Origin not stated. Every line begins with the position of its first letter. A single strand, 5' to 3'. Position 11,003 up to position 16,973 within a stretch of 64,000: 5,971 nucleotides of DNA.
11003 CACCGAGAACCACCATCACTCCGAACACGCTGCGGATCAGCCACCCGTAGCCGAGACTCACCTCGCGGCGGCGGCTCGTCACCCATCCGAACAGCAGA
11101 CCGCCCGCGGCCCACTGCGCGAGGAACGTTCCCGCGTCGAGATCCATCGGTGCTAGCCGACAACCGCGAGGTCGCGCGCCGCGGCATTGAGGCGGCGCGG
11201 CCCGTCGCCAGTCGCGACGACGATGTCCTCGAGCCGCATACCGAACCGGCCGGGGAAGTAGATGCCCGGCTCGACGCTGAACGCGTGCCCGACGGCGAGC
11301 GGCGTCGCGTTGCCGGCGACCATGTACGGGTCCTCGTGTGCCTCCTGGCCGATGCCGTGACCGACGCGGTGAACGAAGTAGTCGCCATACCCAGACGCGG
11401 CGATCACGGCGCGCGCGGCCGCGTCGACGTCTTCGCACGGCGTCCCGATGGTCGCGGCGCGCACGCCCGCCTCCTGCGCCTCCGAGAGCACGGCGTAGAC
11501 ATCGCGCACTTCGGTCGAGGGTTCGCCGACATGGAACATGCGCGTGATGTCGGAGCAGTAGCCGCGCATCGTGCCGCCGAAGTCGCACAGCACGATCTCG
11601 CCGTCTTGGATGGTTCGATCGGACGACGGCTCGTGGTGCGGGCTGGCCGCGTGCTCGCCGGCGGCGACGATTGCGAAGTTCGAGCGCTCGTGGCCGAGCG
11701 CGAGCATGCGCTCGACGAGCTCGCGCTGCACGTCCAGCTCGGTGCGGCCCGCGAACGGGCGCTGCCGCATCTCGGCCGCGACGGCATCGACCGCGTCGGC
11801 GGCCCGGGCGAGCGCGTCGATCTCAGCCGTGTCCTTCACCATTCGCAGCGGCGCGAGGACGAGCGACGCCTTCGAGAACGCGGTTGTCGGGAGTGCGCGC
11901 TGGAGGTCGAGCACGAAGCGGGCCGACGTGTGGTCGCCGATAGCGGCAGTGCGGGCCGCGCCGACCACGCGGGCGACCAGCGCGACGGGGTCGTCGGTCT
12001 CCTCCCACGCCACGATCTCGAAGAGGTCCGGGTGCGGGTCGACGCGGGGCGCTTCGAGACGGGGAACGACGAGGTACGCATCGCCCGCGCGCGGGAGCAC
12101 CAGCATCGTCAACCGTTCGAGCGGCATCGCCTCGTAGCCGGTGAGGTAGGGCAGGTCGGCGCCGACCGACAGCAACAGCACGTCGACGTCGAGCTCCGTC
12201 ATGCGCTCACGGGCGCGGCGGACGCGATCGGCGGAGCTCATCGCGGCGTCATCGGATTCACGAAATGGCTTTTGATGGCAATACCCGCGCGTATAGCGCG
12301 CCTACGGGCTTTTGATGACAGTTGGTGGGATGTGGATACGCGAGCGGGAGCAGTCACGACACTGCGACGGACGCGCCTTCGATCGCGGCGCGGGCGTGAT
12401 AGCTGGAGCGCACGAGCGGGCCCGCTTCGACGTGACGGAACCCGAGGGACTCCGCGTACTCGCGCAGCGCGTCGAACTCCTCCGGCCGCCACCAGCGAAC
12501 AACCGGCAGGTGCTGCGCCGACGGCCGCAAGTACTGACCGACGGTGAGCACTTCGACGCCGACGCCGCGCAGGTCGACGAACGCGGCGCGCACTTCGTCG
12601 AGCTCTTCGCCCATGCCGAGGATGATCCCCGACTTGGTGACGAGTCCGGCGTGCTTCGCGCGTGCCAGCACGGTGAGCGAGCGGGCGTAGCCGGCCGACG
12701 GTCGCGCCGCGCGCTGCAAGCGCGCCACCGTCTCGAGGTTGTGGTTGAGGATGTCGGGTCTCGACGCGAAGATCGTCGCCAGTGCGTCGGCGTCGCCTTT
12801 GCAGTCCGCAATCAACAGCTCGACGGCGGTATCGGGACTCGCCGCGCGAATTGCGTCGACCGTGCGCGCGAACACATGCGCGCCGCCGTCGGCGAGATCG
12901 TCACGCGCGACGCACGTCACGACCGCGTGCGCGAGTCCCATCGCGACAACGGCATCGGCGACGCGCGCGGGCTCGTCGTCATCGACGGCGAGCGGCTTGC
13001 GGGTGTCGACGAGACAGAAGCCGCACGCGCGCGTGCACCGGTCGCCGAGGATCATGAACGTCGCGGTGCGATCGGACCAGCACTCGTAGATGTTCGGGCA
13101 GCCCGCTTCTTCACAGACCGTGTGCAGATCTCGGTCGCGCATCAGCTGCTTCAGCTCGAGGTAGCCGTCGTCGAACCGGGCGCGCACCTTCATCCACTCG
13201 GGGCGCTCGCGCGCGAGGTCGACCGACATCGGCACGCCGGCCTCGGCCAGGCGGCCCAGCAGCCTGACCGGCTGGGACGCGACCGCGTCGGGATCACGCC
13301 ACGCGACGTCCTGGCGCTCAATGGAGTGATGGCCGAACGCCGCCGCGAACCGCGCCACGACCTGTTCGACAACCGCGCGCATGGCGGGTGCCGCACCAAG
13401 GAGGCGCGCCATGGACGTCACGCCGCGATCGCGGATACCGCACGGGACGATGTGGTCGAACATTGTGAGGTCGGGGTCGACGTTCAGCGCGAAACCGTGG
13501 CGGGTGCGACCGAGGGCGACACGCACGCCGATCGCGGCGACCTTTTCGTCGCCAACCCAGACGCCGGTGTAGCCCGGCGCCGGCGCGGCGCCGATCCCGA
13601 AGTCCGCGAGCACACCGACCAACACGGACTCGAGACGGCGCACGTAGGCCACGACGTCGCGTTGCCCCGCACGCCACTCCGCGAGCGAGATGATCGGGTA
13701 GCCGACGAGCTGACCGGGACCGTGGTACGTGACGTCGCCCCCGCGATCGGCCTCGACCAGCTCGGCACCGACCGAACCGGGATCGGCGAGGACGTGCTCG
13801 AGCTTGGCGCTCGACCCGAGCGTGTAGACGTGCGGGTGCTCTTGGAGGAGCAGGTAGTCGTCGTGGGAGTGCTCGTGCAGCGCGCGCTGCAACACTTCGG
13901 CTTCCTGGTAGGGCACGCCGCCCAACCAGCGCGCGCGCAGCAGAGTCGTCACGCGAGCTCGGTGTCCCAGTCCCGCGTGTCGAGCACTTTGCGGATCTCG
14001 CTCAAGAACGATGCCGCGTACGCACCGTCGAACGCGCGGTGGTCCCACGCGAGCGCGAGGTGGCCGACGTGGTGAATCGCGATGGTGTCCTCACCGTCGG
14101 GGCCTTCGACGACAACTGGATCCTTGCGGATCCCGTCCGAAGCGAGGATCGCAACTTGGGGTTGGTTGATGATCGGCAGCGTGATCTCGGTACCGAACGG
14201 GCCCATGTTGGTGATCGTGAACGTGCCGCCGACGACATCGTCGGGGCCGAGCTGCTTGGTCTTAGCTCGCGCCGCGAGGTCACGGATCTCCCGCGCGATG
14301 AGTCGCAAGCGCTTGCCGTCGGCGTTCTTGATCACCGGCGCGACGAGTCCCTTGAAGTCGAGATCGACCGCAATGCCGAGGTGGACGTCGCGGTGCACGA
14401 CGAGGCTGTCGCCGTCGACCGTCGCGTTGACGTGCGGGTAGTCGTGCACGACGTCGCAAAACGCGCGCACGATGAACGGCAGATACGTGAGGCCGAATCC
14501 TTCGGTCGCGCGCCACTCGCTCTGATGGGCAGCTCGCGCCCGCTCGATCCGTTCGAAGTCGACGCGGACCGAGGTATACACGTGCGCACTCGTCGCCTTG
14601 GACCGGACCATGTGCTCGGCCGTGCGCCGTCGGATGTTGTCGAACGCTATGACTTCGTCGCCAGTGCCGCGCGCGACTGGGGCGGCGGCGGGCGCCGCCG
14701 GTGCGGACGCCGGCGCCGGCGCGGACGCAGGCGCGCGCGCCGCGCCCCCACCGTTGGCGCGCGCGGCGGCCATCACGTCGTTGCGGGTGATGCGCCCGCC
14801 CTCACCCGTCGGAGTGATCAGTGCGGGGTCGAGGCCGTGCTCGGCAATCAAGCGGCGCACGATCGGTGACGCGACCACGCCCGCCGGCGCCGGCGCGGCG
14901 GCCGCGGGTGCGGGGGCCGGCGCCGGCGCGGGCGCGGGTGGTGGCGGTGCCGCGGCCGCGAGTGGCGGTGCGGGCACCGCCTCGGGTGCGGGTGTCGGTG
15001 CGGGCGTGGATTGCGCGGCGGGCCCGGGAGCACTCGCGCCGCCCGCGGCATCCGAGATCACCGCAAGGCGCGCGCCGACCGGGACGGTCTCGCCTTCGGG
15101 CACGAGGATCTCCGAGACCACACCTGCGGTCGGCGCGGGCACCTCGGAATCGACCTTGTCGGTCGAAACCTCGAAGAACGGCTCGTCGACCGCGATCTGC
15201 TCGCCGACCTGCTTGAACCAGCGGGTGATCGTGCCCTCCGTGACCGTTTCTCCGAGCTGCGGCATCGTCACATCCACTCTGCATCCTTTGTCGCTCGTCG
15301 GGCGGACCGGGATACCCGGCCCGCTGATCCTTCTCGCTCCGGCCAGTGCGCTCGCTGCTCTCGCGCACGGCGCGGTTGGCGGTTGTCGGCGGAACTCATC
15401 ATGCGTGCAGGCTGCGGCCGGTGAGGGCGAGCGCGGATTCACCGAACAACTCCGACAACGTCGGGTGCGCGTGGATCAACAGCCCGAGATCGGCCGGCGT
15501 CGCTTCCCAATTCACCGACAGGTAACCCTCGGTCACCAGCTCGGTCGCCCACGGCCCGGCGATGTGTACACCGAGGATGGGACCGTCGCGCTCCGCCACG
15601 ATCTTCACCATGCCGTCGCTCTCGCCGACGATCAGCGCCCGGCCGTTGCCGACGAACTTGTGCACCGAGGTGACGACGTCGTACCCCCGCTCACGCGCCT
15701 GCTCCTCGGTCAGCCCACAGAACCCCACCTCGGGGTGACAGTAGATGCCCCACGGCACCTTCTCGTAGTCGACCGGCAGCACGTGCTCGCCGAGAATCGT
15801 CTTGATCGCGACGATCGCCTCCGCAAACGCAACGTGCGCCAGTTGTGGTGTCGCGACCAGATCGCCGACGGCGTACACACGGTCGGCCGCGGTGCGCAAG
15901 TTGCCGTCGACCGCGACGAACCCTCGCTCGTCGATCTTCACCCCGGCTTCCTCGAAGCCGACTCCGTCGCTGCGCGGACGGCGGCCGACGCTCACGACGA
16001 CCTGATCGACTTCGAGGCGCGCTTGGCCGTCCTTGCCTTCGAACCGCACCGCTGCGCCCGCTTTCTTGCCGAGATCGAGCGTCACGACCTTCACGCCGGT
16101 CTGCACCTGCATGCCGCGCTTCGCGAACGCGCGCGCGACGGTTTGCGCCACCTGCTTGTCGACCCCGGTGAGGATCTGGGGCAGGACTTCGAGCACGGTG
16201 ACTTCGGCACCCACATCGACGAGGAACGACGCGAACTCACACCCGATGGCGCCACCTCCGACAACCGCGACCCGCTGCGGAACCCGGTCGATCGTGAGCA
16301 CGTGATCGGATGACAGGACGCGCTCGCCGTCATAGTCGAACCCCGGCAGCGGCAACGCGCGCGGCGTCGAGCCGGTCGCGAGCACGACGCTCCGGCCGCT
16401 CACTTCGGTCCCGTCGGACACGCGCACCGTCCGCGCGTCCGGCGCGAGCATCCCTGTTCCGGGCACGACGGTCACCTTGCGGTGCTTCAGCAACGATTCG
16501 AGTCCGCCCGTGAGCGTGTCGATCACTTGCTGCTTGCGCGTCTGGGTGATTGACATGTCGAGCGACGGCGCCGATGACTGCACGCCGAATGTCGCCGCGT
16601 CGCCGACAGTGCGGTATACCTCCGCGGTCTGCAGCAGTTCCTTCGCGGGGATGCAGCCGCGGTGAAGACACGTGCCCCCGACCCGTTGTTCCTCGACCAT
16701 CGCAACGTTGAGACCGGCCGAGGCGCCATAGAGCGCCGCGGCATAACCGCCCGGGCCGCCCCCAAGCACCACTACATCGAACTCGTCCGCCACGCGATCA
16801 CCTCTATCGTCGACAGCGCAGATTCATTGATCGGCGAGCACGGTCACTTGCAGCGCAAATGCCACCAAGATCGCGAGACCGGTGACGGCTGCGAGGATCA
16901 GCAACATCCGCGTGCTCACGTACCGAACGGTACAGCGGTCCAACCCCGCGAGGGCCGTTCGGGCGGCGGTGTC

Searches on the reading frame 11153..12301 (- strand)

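Call 69: search_protein_families(library=pfam, proteins=[window:11153-12301:-], max_evalue=0.001)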
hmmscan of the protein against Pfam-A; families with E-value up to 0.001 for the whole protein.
window:11153-12301:- (382 aa): 2 families
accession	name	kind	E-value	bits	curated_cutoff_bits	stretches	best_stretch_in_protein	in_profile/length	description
PF00557.29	Peptidase_M24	-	6.8e-59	199.6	23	1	164-364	3-207/208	Metallopeptidase family M24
PF01321.24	Creatinase_N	-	7.7e-17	62.5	22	1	26-155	1-128/128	Creatinase/Prolidase N-terminal domain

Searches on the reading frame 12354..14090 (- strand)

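Call 69: search_protein_families(library=pfam, proteins=[window:12354-14090:-], max_evalue=0.001)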
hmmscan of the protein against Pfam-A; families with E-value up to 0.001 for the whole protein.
window:12354-14090:- (578 aa): 3 families
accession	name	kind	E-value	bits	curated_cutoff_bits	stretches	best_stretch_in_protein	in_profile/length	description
PF21948.1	LplA-B_cat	-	1.7e-39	136.3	27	1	62-248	3-199/200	Lipoyl protein ligase A/B catalytic domain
PF04055.27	Radical_SAM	-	6.6e-12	46.4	29.5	1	346-503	1-162/166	Radical SAM superfamily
PF16881.10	LIAS_N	-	1.1e-05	26.2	27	1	296-331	61-96/96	N-terminal domain of lipoyl synthase of Radical_SAM family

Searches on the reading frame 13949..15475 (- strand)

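Call 69: search_protein_families(library=pfam, proteins=[window:13949-15475:-], max_evalue=0.001)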
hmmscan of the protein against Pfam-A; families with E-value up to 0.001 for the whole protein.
window:13949-15475:- (508 aa): 3 families
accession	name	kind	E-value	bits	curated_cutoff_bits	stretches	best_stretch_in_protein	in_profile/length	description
PF00198.28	2-oxoacid_dh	-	2.3e-64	217.5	23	1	273-499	4-225/232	2-oxoacid dehydrogenases acyltransferase (catalytic domain)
PF00364.28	Biotin_lipoyl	-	7.8e-21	74.1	22.1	1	68-140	2-73/73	Biotin-requiring enzyme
PF02817.22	E3_binding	-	6.8e-13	49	23.7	1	200-234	1-35/36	e3 binding domain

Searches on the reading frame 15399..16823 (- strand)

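Call 69: search_protein_families(library=pfam, proteins=[window:15399-16823:-], max_evalue=0.001)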
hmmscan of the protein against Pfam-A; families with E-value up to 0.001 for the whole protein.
window:15399-16823:- (474 aa): 13 families
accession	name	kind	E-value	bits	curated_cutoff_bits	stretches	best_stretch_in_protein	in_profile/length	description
PF07992.20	Pyr_redox_2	-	1.7e-70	238.1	26.1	1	15-336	1-291/291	Pyridine nucleotide-disulphide oxidoreductase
PF02852.28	Pyr_redox_dim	-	1.9e-29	102.5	25.3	1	356-463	1-109/110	Pyridine nucleotide-disulphide oxidoreductase, dimerisation domain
PF00070.33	Pyr_redox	-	2.4e-17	63.6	22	1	184-262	1-80/82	Pyridine nucleotide-disulphide oxidoreductase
PF13738.12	Pyr_redox_3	-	1.1e-08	35.1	30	1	18-319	1-304/305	Pyridine nucleotide-disulphide oxidoreductase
PF01134.28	GIDA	-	2.7e-08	33.7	22.1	1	16-152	1-150/391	Glucose inhibited division protein A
PF01266.30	DAO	-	5.8e-07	29.8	27.9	0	16-51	1-38/353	FAD dependent oxidoreductase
PF12831.13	FAD_oxidored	-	9.8e-07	28.8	27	1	16-64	1-50/416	FAD dependent oxidoreductase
PF03486.20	HI0933_like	-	0.00012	22.1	50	0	16-47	2-33/244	HI0933-like protein Rossmann domain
PF13450.12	NAD_binding_8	-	0.00015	22.4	21.9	0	187-216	1-30/68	NAD(P)-binding Rossmann-like domain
PF02737.24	3HCDH_N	-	0.0002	21.8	22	1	185-241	2-58/180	3-hydroxyacyl-CoA dehydrogenase, NAD binding domain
PF01494.25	FAD_binding_3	-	0.0003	20.5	22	0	15-123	2-100/349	FAD binding domain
PF00890.30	FAD_binding_2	-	0.0005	19.8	20.4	1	16-50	1-36/414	FAD binding domain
PF01262.27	AlaDh_PNT_C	-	0.0007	19.5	23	0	182-235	28-81/214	Alanine dehydrogenase/PNT, C-terminal domain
